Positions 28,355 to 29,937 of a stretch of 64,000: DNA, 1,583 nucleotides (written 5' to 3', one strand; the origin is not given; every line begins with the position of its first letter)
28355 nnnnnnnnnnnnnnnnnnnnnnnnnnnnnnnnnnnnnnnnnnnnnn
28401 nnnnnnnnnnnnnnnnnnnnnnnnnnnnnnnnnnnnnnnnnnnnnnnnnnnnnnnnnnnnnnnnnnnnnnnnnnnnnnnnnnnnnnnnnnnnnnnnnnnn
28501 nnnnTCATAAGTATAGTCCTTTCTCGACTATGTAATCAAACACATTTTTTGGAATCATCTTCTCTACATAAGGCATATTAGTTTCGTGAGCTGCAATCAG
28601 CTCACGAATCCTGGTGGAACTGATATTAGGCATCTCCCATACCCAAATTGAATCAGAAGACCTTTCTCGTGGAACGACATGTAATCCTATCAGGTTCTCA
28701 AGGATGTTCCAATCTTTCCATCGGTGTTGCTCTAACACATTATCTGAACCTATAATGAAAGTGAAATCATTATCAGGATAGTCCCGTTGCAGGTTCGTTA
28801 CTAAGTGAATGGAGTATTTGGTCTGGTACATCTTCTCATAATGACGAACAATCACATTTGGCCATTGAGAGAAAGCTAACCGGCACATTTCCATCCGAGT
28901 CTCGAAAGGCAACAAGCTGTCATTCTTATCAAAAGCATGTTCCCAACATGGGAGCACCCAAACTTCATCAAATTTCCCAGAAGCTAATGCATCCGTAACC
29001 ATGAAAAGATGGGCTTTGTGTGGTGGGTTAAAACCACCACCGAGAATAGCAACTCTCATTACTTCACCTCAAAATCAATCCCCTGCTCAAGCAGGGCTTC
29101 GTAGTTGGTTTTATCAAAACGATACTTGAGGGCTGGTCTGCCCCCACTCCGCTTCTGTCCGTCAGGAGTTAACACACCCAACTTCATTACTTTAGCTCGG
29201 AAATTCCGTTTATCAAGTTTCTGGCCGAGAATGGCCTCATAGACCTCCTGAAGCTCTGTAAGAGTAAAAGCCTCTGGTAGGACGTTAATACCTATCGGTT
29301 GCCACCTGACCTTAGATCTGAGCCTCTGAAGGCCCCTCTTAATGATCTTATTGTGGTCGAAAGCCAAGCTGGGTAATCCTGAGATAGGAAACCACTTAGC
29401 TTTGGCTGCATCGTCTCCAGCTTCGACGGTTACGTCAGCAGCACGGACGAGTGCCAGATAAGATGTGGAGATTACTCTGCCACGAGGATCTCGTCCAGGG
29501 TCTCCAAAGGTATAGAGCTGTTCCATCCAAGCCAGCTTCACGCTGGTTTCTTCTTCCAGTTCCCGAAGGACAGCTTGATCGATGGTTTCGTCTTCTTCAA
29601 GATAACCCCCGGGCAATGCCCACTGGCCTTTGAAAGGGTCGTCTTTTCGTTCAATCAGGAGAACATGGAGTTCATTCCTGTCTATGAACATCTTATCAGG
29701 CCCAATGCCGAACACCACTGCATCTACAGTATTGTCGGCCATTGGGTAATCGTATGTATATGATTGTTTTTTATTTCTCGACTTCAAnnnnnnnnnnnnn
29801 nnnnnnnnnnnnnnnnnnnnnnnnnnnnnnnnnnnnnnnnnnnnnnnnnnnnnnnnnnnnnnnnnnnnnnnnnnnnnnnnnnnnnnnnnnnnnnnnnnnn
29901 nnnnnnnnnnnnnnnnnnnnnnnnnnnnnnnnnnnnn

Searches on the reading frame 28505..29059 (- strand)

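Call 86: search_protein_families(library=phrogs, proteins=[window:28505-29059:-], max_evalue=0.001)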
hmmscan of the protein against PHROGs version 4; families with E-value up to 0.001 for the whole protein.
window:28505-29059:- (184 aa): 3 families
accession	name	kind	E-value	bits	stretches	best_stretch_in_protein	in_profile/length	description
phrog_3041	-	other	4.9e-07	29.5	1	3-173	52-215/678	cytidyltransferase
phrog_3462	-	moron, auxiliary metabolic gene and host takeover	2.8e-05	24.5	1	2-74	3-78/346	nicotinamide-nucleotide adenylyltransferase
phrog_395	-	other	0.00029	21.7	0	2-177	12-185/373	cytidyltransferase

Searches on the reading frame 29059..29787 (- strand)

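Call 87: search_protein_families(library=phrogs, proteins=[window:29059-29787:-], max_evalue=0.001)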
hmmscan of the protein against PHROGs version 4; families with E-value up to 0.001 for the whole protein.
window:29059-29787:- (242 aa): 8 families
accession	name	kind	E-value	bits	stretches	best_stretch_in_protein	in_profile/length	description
phrog_1198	-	other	7.1e-33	115.4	1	11-207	31-232/253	MutT/NUDIX hydrolase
phrog_395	-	other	3.3e-10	41.3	1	37-152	245-370/373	cytidyltransferase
phrog_10313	-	other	4.9e-07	30.6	1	37-156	23-140/159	nudix hydrolase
phrog_19657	-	other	1.2e-06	29.6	1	52-88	57-93/176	nudix hydrolase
phrog_6216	-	unknown function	5.6e-06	26.3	1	41-140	14-100/545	-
phrog_25541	-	unknown function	2.2e-05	25.1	1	33-88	79-130/210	-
phrog_1185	-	other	8.5e-05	23.1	1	54-95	179-220/301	nudix hydrolase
phrog_15528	-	head and packaging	0.00079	18.9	1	53-133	542-618/794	portal protein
